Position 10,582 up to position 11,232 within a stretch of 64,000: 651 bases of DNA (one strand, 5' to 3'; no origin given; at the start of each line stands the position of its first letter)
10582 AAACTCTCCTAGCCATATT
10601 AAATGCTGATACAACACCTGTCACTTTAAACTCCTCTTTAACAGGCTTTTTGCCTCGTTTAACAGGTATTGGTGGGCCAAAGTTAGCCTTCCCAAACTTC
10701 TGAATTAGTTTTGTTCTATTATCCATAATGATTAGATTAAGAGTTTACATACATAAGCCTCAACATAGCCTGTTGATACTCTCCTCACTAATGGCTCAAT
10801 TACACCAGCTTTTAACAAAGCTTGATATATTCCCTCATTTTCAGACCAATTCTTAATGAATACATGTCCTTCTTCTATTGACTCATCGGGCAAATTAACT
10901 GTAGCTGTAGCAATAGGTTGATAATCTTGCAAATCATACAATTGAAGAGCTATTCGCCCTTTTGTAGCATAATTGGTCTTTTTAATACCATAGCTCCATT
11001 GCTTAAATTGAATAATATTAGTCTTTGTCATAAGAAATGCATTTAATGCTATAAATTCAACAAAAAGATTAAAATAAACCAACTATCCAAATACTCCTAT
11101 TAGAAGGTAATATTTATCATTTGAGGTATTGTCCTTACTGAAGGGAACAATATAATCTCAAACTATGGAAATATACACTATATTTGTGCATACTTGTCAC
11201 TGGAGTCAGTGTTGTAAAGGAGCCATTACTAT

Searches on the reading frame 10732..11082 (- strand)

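Call 34: search_protein_families(library=pfam, proteins=[window:10732-11082:-], max_evalue=0.01)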
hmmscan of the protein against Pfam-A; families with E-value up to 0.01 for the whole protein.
window:10732-11082:- (116 aa): 1 family
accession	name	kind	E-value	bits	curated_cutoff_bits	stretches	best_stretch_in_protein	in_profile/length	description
PF14190.11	DUF4313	-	2.9e-05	24.3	27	1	36-107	5-77/104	Domain of unknown function (DUF4313)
